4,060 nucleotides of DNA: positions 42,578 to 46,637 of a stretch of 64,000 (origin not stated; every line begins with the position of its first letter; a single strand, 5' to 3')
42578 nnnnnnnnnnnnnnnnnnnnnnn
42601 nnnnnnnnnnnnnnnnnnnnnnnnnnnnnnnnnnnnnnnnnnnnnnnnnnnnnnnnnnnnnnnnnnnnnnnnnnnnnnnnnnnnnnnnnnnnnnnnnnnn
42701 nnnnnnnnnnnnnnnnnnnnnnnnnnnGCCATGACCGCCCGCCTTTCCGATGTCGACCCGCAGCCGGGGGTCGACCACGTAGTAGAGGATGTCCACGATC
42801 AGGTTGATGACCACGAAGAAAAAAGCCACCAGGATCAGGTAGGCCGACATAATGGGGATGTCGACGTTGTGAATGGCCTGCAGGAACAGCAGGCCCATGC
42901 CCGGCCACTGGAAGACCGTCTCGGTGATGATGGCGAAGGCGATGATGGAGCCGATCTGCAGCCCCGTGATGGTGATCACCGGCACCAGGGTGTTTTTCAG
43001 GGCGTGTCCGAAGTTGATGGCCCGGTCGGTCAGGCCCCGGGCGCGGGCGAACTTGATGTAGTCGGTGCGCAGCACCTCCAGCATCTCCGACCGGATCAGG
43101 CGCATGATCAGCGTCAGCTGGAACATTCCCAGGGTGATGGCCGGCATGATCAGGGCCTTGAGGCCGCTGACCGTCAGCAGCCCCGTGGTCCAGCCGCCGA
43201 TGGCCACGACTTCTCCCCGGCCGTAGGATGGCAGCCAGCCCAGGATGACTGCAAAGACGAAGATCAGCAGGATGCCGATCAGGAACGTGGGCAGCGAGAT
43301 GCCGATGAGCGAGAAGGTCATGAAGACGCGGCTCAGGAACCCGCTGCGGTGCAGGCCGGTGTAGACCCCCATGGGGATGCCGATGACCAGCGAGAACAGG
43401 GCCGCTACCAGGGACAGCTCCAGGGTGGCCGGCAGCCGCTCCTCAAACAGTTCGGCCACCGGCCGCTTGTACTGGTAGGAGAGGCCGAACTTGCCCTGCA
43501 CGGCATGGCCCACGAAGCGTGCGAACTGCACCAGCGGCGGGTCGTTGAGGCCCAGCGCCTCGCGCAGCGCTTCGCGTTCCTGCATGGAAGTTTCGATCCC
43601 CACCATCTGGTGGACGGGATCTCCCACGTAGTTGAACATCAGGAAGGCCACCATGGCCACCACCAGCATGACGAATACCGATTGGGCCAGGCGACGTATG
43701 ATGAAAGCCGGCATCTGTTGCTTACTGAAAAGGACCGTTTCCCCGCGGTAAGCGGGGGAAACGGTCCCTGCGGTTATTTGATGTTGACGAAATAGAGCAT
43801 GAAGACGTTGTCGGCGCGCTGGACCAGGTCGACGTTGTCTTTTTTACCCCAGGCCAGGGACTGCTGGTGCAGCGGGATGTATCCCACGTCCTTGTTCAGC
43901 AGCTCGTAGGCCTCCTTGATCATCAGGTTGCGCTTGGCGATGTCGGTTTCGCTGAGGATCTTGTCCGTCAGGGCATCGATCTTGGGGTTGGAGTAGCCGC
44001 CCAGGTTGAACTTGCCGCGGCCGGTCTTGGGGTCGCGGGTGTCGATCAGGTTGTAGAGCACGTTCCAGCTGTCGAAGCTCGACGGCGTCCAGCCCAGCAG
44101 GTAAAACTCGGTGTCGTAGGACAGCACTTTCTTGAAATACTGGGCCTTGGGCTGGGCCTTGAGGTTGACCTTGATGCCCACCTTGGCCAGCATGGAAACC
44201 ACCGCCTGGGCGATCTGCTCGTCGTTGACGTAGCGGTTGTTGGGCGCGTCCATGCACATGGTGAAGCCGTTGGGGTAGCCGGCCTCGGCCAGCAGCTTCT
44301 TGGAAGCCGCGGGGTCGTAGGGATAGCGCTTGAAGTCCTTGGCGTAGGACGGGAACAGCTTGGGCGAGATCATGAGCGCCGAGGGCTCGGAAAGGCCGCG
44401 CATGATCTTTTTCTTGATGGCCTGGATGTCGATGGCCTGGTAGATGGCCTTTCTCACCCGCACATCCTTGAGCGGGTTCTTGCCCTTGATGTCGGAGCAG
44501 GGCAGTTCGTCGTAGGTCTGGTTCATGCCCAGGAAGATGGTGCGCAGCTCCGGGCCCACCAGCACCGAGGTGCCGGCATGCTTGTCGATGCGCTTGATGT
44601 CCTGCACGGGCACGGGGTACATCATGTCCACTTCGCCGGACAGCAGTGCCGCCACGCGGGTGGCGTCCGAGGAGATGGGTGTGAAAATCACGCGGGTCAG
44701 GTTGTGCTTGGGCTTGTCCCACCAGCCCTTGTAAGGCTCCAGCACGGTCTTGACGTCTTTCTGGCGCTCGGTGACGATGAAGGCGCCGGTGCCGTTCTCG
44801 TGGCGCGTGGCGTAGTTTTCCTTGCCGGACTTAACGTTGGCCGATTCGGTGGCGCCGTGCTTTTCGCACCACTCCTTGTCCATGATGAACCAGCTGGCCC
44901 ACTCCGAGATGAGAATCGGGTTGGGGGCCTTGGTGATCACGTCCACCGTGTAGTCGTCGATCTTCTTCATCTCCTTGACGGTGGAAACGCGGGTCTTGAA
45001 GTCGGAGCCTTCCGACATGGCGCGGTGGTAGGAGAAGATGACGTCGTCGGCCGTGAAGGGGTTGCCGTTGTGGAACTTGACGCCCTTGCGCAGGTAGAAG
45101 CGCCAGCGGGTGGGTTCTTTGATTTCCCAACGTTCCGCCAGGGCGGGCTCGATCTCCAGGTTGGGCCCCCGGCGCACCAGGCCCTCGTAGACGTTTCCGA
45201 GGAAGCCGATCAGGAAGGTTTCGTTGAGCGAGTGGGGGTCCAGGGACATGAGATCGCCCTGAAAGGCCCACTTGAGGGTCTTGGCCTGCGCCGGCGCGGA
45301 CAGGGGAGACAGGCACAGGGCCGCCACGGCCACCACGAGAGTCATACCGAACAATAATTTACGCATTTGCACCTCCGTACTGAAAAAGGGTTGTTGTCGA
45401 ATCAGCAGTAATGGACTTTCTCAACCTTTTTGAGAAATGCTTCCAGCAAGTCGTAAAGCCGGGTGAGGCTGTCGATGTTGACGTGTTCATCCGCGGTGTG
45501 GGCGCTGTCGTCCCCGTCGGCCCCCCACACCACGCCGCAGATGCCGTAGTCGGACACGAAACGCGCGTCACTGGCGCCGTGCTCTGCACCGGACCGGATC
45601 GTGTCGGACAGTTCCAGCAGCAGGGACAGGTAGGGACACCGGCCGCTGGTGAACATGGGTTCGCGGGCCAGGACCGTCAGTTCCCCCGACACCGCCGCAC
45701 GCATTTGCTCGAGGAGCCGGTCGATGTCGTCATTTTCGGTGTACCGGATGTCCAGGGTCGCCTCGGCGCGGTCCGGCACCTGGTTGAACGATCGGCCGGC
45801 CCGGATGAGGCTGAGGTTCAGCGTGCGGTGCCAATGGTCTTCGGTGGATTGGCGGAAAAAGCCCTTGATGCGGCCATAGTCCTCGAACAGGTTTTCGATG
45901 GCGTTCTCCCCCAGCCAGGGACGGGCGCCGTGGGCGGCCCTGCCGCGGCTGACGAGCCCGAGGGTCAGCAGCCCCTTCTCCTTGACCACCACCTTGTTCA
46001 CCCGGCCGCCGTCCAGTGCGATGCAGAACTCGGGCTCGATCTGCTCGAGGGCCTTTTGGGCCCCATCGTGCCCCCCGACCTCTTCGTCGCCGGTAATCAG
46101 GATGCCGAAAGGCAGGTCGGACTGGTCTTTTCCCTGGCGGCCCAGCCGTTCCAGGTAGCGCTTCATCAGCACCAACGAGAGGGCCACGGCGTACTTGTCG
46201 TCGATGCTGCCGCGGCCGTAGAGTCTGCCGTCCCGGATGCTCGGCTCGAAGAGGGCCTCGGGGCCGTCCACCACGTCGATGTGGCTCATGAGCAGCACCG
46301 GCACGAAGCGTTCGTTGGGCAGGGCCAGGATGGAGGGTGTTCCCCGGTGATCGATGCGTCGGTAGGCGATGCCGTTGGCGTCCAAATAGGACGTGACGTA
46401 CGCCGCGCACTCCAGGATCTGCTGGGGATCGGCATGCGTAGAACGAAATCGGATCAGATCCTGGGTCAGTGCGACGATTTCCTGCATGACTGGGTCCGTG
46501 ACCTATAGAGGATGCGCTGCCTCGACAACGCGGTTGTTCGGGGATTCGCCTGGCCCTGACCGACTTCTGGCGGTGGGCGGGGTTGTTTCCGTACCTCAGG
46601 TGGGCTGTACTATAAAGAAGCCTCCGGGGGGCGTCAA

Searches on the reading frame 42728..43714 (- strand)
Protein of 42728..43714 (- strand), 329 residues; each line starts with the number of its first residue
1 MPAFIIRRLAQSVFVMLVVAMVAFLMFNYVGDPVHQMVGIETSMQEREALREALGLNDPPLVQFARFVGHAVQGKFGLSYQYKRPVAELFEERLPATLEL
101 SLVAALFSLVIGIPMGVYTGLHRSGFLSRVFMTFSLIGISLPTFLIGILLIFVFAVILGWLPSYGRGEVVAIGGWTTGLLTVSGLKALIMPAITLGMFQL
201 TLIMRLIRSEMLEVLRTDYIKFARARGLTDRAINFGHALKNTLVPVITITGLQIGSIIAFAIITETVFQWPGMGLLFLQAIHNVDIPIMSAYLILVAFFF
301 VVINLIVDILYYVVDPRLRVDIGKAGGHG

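Call 39: search_protein_families(library=pfam, proteins=[window:42728-43714:-], max_evalue=0.00001)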
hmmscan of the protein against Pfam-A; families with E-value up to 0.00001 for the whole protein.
window:42728-43714:- (329 aa): 2 families
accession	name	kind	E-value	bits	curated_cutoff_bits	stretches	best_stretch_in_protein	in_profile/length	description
PF00528.27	BPD_transp_1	-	5.6e-39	134.2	26.4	1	112-319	1-183/184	Binding-protein-dependent transport system inner membrane component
PF19300.4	BPD_transp_1_N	-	3.9e-11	43.6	23.8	1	1-100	1-113/114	Binding-prot-dependent transport system membrane comp, N-term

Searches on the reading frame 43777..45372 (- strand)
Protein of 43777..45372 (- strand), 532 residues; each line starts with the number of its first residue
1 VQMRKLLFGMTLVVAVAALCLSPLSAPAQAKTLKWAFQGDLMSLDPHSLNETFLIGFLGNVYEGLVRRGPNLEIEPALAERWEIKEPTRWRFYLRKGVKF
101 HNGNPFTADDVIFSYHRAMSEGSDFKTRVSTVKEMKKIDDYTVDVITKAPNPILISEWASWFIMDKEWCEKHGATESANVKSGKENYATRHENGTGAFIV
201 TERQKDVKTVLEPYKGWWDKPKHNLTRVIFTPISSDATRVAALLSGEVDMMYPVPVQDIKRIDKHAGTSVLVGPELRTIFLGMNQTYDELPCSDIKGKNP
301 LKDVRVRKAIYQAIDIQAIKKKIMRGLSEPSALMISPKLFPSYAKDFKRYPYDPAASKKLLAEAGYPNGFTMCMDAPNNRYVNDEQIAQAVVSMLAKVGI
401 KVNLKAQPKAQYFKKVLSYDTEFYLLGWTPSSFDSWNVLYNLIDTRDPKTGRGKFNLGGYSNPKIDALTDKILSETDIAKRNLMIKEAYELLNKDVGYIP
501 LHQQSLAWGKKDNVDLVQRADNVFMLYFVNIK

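Call 40: search_protein_families(library=pfam, proteins=[window:43777-45372:-], max_evalue=0.00001)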
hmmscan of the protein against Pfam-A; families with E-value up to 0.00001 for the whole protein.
window:43777-45372:- (532 aa): 1 family
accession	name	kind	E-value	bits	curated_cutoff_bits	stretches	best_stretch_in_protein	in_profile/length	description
PF00496.27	SBP_bac_5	-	1.5e-90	304.4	32.4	1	73-444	1-362/368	Bacterial extracellular solute-binding proteins, family 5 Middle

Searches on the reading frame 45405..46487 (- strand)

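Call 40: search_protein_families(library=pfam, proteins=[window:45405-46487:-], max_evalue=0.00001)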
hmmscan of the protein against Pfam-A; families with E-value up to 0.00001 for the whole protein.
window:45405-46487:- (361 aa): 2 families
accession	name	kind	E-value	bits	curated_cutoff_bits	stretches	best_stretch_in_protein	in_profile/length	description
PF01546.33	Peptidase_M20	-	9.2e-22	78.4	24.6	1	65-353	1-205/206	Peptidase family M20/M25/M40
PF07687.19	M20_dimer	-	6.8e-15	55.4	21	1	169-267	2-100/107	Peptidase dimerisation domain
